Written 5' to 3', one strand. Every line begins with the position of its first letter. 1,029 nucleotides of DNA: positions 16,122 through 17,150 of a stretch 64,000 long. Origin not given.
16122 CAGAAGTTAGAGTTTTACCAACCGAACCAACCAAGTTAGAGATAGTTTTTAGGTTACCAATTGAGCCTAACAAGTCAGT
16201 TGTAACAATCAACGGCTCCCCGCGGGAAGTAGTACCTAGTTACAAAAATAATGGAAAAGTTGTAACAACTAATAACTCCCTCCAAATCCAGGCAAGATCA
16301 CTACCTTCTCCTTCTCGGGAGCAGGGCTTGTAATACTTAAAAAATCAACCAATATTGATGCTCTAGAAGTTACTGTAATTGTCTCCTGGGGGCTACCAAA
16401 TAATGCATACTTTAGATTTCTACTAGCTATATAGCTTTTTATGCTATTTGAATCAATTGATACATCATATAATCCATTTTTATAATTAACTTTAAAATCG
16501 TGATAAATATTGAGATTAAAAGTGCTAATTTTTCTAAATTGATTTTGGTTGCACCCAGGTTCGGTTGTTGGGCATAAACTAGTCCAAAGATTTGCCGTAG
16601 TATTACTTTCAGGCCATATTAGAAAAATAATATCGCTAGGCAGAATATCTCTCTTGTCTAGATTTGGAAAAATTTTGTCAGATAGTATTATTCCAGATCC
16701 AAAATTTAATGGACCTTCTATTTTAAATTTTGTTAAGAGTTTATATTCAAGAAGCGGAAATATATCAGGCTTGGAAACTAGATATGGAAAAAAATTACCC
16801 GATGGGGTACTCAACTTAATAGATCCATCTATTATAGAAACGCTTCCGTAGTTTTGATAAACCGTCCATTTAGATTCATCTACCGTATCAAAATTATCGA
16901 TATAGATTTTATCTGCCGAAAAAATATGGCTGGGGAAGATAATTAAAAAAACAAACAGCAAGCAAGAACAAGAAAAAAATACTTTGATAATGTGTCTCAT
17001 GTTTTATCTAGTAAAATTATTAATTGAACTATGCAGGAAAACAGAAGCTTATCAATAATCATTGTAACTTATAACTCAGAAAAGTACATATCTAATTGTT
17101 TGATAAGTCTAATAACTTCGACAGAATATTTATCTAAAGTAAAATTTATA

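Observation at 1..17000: A ~15.6-kb serine-integrase element appears to split an LCAT-type secreted lipase gene exactly at its oxyanion (PGFGGS) motif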

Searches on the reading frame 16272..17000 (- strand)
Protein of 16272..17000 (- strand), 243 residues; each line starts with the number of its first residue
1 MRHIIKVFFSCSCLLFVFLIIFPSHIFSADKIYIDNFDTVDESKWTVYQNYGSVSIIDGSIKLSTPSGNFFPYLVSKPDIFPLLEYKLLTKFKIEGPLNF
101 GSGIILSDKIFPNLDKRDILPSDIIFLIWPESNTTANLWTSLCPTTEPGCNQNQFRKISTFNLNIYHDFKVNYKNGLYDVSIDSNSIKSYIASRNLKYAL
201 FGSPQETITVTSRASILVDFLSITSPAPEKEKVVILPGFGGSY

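Call 76: list_cluster_members(proteins=[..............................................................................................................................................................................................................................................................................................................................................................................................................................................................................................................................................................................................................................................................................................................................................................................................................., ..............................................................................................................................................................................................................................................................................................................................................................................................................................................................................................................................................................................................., window:16272-17000:-])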
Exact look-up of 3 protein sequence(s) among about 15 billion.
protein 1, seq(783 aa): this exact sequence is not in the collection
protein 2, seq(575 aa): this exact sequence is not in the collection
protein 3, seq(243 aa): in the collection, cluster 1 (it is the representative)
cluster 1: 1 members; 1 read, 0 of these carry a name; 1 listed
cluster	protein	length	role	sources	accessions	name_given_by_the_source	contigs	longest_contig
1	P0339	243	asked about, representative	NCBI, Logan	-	-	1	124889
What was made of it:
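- On Regulated gene integrity / active lysogeny: The exact look-up of restored products was negative (call 76).
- The predicted intact lipase and the free-form integrase are not in the protein collection (call 76).
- Tried and rejected: Exact look-ups of the restored 783-aa lipase and of the 575-aa free-form integrase were both negative (call 76).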
